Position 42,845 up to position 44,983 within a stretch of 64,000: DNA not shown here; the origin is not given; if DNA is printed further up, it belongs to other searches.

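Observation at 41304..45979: Phosphoesterase island: NPP-type phosphodiesterase, PAP2-PHP fusion and a Thr-type sulfatase-fold enzyme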

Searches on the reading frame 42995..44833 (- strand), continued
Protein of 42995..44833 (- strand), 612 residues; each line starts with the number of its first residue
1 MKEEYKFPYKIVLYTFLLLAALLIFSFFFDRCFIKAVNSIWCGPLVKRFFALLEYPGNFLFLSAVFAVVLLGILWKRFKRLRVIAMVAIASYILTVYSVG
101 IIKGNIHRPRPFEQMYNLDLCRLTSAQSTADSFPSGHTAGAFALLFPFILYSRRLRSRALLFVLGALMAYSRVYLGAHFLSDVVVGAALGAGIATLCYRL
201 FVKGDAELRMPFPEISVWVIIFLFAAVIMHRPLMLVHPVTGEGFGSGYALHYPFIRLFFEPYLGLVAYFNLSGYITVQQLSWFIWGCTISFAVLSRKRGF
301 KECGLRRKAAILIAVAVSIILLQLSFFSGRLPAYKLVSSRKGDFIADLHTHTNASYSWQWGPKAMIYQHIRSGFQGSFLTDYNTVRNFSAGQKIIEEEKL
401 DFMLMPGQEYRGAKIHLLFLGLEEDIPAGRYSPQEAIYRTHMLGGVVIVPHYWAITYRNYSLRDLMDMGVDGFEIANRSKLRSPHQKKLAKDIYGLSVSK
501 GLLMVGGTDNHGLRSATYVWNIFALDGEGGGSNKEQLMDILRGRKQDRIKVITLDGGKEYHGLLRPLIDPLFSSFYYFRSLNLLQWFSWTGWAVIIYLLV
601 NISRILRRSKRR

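Call 32: fold_search(model_id=the predicted structure, library=pdb)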
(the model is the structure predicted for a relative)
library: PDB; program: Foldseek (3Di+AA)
matches with E <= 10: 296; with E <= 0.001: 16
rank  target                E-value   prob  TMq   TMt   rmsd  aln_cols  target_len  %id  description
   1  7ug9                  9.6e-09  1.00  0.24  0.66   3.3       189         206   22  Crystal structure of RNase AM PHP domain (released 2022-08-31)
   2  2anu_E                5.9e-08  1.00  0.26  0.67   4.5       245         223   17  Crystal structure of Predicted metal-dependent phosphoesterase (PHP family) (tm0559) from THERMOTOGA MARITIMA at 2.40  (released 2005-10-18)
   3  2anu_A                7.8e-08  1.00  0.27  0.68   3.8       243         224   17  Crystal structure of Predicted metal-dependent phosphoesterase (PHP family) (tm0559) from THERMOTOGA MARITIMA at 2.40  (released 2005-10-18)
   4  2anu_F                1.0e-07  1.00  0.27  0.67   4.3       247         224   16  Crystal structure of Predicted metal-dependent phosphoesterase (PHP family) (tm0559) from THERMOTOGA MARITIMA at 2.40  (released 2005-10-18)
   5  2anu_C                1.1e-07  1.00  0.26  0.65   6.1       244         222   17  Crystal structure of Predicted metal-dependent phosphoesterase (PHP family) (tm0559) from THERMOTOGA MARITIMA at 2.40  (released 2005-10-18)
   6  2anu_D                1.7e-07  1.00  0.27  0.69   4.6       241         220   16  Crystal structure of Predicted metal-dependent phosphoesterase (PHP family) (tm0559) from THERMOTOGA MARITIMA at 2.40  (released 2005-10-18)
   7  2anu_B                1.8e-07  1.00  0.25  0.64   5.1       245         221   16  Crystal structure of Predicted metal-dependent phosphoesterase (PHP family) (tm0559) from THERMOTOGA MARITIMA at 2.40  (released 2005-10-18)
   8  3e38_A                3.4e-07  1.00  0.28  0.48   8.1       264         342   18  CRYSTAL STRUCTURE OF A TWO-DOMAIN PROTEIN CONTAINING PREDICTED PHP-LIKE METAL-DEPENDENT PHOSPHOESTERASE (BVU_3505) FRO (released 2008-10-07)
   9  3e38_B                3.9e-07  1.00  0.29  0.49   8.1       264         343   18  CRYSTAL STRUCTURE OF A TWO-DOMAIN PROTEIN CONTAINING PREDICTED PHP-LIKE METAL-DEPENDENT PHOSPHOESTERASE (BVU_3505) FRO (released 2008-10-07)
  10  9etk                  6.6e-07  1.00  0.22  0.47   4.9       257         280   18  Crystal structure of Vibrio cholerae RNase AM (released 2024-09-11)
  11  3o0f                  7.0e-07  1.00  0.23  0.48   9.4       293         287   18  Crystal structure of a putative metal-dependent phosphoesterase (BAD_1165) from bifidobacterium adolescentis atcc 15703  (released 2010-08-25)
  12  3e0f                  7.3e-07  1.00  0.24  0.49   9.0       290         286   17  Crystal structure of a putative metal-dependent phosphoesterase (bad_1165) from bifidobacterium adolescentis atcc 15703  (released 2008-09-02)
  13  7rty_A                3.8e-05  1.00  0.25  0.55   7.2       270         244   14  Crystal Structure of PsfC from Pseudomonas syringae PB-5123 (released 2021-09-15)
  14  2yb1                  6.9e-04  1.00  0.24  0.49   7.9       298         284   14  Structure of an amidohydrolase from Chromobacterium violaceum (EFI target EFI-500202) with bound Mn, AMP and phosphate. (released 2011-03-16)
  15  3f2b_A                8.0e-04  1.00  0.23  0.14   6.3       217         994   14  DNA Polymerase PolC from Geobacillus kaustophilus complex with DNA, dGTP, Mg and Zn (released 2009-01-20)
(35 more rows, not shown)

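Call 47: search_protein_families(library=ncbifam, proteins=[L001:13304-15055:+, L001:15052-16218:+], max_evalue=0.001)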
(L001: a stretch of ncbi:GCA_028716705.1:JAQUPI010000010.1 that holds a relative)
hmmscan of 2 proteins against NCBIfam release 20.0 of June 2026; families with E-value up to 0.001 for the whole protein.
L001:13304-15055:+ (583 aa): 16 families
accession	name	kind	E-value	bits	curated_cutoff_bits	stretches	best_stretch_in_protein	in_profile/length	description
TIGR01064.1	pyruv_kin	equivalog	2.3e-84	283.6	306.4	1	14-336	4-343/476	pyruvate kinase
NF004491.0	PRK05826.1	subfamily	4.8e-84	282.5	432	1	14-339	8-349/477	pyruvate kinase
NF004978.0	PRK06354.1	subfamily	3.6e-70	237.1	462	1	10-334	7-348/590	pyruvate kinase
NF004886.0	PRK06247.1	subfamily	4.1e-69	233.5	623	1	7-332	1-337/476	pyruvate kinase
NF006664.0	PRK09206.1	equivalog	1.2e-56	192.3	686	1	14-338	5-346/470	pyruvate kinase PykF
NF005234.0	PRK06739.1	equivalog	3e-55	187.6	564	1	16-323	6-324/352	pyruvate kinase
NF011314.0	PRK14725.1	equivalog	7.7e-44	150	642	2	104-303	365-573/614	pyruvate kinase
TIGR03992.1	Arch_glmU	subfamily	2.6e-13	49.6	292.1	1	338-553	4-218/393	bifunctional sugar-1-phosphate nucleotidylyltransferase/acetyltransferase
NF041135.1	IPPtranDIPPsyn_Thcocales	equivalog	1.4e-12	47.3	580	1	339-570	5-218/419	bifunctional L-myo-inositol-1-phosphate cytidylyltransferase/CDP-L-myo-inositol myo-inositolphosphotransferase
NF041313.1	UDPGP_AglF_Halo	equivalog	9.4e-08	31.8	400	1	338-473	4-141/234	UTP--glucose-1-phosphate uridylyltransferase AglF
NF045665.1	NTPtran_DVU1551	equivalog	4.2e-07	29.3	315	1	339-424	5-80/359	DVU_1551 family NTP transferase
NF045761.1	NAMPUrTaseMurU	equivalog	6.2e-07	29.5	250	1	336-446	2-113/226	N-acetylmuramate alpha-1-phosphate uridylyltransferase MurU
NF041173.1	Sug_nt_acttase_Thmprot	equivalog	2.2e-06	26.9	600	1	336-463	2-128/405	bifunctional sugar-1-phosphate nucleotidylyltransferase/acetyltransferase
TIGR03310.1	matur_MocA_YgfJ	equivalog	0.00013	22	186.45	1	339-416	4-73/188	molybdenum cofactor cytidylyltransferase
TIGR00454.1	TIGR00454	hypoth_equivalog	0.00067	19.6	174.7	0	347-406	9-66/183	TIGR00454 family protein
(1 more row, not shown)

L001:15052-16218:+ (388 aa): 3 families
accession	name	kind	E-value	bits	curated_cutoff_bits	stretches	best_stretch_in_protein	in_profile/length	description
NF003166.0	PRK04149.1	subfamily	3.3e-138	460.3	387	1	4-379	3-381/393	sulfate adenylyltransferase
TIGR00339.1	sopT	equivalog_domain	7.9e-108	360.7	322.95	1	8-378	1-383/383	sulfate adenylyltransferase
NF004040.0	PRK05537.1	equivalog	3.2e-83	280.1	669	1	11-379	11-388/572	bifunctional sulfate adenylyltransferase/adenylylsulfate kinase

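Call 50: find_related_loci(query=A1, collection=genome_contigs, flank=8000)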
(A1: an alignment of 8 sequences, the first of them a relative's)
Query A1 (612 aa) in genome_contigs; peptide patterns used: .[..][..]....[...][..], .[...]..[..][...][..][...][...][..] (x = any residue, [..] = any of these).
507 stretches matched a pattern; 314 encode a relative of the query (tblastn E <= 1e-3); the best 80 are kept; 80 distinct loci.
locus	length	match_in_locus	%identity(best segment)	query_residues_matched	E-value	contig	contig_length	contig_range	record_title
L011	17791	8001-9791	60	1-595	0e+0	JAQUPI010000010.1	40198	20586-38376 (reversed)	MAG: Candidatus Omnitrophota bacterium isolate STD1_220 NODE_1933_length_40198_cov_4.355519_Sandtown_D1, whole genome sh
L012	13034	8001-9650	30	45-600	1e-54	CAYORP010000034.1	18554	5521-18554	MAG TPA_asm: uncultured bacterium isolate SRP067234_co1_253 genome assembly, contig: k99_290088, whole genome shotgun se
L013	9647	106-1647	29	99-608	7e-43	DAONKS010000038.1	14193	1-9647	MAG TPA_asm: bacterium isolate AMR_MDS_3707 NODE_3535_length_14193_cov_8.760150, whole genome shotgun sequence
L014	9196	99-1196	31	245-602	2e-42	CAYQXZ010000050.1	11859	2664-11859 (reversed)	MAG TPA_asm: uncultured bacterium isolate SRP098346_co1_419 genome assembly, contig: NODE_6621_length_11859_cov_15.58920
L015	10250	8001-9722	27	30-608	8e-42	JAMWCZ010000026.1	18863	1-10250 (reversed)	MAG: Candidatus Omnitrophota bacterium isolate QZM4_2.bins.330.Tibet NODE_10896_length_18863_cov_1.819439, whole genome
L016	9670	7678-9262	31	45-601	1e-41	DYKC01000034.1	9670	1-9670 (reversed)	MAG TPA_asm: Vermiphilus sp. isolate SulCav_AS07-7_3_42_20 SulCav_AS07_7_6828_length_9670_cov_12_548830, whole genome sh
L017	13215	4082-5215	30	232-609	2e-41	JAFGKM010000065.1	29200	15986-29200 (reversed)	MAG: Candidatus Omnitrophota bacterium isolate Zod_Metabat.338 k87_8005332, whole genome shotgun sequence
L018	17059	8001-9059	31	259-609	6e-41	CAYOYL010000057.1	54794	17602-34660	MAG TPA_asm: uncultured bacterium isolate SRP067234_co1_231 genome assembly, contig: k99_577504, whole genome shotgun se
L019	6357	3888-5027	33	230-608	1e-40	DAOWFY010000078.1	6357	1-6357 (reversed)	MAG TPA_asm: bacterium isolate CSMAG_1977 CSMAG_1977_k141_1288224_length_6357_cov_29.0000, whole genome shotgun sequence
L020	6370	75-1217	32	230-609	2e-40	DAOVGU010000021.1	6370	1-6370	MAG TPA_asm: bacterium isolate CSMAG_1143 CSMAG_1143_k141_2555338_length_6370_cov_8.0000, whole genome shotgun sequence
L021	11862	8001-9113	32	239-608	6e-40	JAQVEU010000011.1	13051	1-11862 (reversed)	MAG: Candidatus Ratteibacteria bacterium isolate STE_142 NODE_11605_length_13051_cov_3.023986_Sandtown_E, whole genome s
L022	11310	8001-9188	29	226-610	6e-40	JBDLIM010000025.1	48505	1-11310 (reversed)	MAG: Bacteroidota bacterium isolate MAG031 MAG031_25, whole genome shotgun sequence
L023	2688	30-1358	28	160-597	2e-39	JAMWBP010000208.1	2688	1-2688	MAG: Candidatus Omnitrophota bacterium isolate DG_1_4.bins.104.Tibet NODE_47140_length_2688_cov_0.996876, whole genome s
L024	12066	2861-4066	27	219-611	6e-39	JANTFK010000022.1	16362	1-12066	MAG: Bacteroidales bacterium isolate bin100107 c_000000003438, whole genome shotgun sequence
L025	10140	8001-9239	29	214-612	2e-38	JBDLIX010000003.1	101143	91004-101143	MAG: Bacteroidota bacterium isolate MAG062 MAG062_3, whole genome shotgun sequence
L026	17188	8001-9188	28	221-611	2e-38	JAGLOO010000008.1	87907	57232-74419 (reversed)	MAG: Bacteroidales bacterium isolate RS_7_37 ROV157_7.bin.37.fa_8, whole genome shotgun sequence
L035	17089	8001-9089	28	256-611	4e-35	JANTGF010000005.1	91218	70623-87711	MAG: Bacteroidales bacterium isolate bin1005 c_000000000047, whole genome shotgun sequence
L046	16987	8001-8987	27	294-610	1e-24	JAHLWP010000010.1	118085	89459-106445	MAG: Promethearchaeota archaeon isolate 9R3_44 NODE_12_length_118085_cov_246.854808, whole genome shotgun sequence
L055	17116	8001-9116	23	221-595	3e-24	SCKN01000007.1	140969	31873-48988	Candidatus Neomarinimicrobiota bacterium strain T3L19 AC1_7, whole genome shotgun sequence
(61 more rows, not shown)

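Call 77: search_protein_families(library=pfam, proteins=[L026:3702-4685:+, L026:4709-5341:+, L026:5356-7929:+, L026:9430-10992:+, L035:3729-6761:+, L035:9416-10291:+, L046:6159-7337:+, L055:7349-7951:+], max_evalue=0.0001)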
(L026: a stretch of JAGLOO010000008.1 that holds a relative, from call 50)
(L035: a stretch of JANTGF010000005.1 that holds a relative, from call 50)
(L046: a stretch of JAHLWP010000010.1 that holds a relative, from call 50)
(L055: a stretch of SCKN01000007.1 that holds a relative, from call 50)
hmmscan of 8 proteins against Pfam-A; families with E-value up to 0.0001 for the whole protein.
L026:3702-4685:+ (327 aa): 2 families
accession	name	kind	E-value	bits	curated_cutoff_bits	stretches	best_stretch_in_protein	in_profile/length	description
PF00480.26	ROK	-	8.1e-55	186.8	22.9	1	14-319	1-285/294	ROK family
PF02685.22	Glucokinase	-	8.9e-06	25.4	22.1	0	18-258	4-241/314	Glucokinase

L026:4709-5341:+ (210 aa): 2 families
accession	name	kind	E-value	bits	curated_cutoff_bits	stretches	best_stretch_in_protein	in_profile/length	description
PF13580.11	SIS_2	-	9.8e-24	84.4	27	2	88-166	60-138/138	SIS domain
PF01380.27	SIS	-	8.1e-10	39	25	1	107-184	29-106/131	SIS domain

L026:5356-7929:+ (857 aa): 5 families
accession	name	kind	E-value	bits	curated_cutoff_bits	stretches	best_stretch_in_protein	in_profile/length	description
PF04185.19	Phosphoesterase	-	2.3e-14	53.8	23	1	487-759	98-356/356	Phosphoesterase family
PF10282.15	Lactonase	-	1.7e-12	47.6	21.7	1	265-383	186-311/344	Lactonase, 7-bladed beta-propeller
PF25174.1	Beta-prop_THOC3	-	7.2e-09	35.5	305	0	249-342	68-152/272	THOC3 beta-propeller domain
PF08450.18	SGL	-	4e-08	33.6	26.3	0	109-201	134-224/246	SMP-30/Gluconolactonase/LRE-like region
PF21783.3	YNCE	-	1.9e-05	24.6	27.1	0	250-304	50-104/339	YNCE-like beta-propeller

L026:9430-10992:+ (520 aa): 1 family
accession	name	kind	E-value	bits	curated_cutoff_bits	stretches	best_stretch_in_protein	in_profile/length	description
PF04734.18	Ceramidase_alk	-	8.6e-08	31.7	32.1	1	98-216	20-146/509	Neutral/alkaline non-lysosomal ceramidase, N-terminal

L035:3729-6761:+ (1010 aa): 5 families
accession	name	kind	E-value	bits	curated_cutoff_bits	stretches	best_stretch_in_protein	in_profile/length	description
PF07971.18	Glyco_hydro_92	-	1.5e-153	512.5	24.6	1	280-761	1-464/464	Glycosyl hydrolase family 92 catalytic domain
PF17678.7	Glyco_hydro_92N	-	1.1e-63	215.6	34.5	1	37-274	1-236/236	Glycosyl hydrolase family 92 N-terminal domain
PF07691.17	PA14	-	4.6e-18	65.9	24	1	910-1005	40-145/147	PA14 domain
PF13290.12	CHB_HEX_C_1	-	1.9e-14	53.8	22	1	792-850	3-61/67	Chitobiase/beta-hexosaminidase C-terminal domain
PF13287.12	Fn3_assoc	-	2e-13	50.6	23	1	801-855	1-56/59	Fn3 associated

L035:9416-10291:+ (291 aa): 1 family
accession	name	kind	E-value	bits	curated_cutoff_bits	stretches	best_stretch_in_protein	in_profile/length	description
PF01263.26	Aldose_epim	-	6.2e-25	88.6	27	1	2-254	3-278/299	Aldose 1-epimerase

L046:6159-7337:+ (392 aa): 1 family
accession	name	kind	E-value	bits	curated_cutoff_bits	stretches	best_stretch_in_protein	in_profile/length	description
PF00149.33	Metallophos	-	1e-11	46.1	21.5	1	27-244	3-190/191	Calcineurin-like phosphoesterase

L055:7349-7951:+ (200 aa): 3 families
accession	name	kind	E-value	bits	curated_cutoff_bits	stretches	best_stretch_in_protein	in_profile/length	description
PF00583.31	Acetyltransf_1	-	4.5e-08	33.8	20.7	1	132-183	65-116/116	Acetyltransferase (GNAT) family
PF13508.13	Acetyltransf_7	-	2.3e-07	31.5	27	1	132-182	34-81/84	Acetyltransferase (GNAT) domain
PF13673.13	Acetyltransf_10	-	2.6e-06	27.9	23.6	1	135-190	60-114/128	Acetyltransferase (GNAT) domain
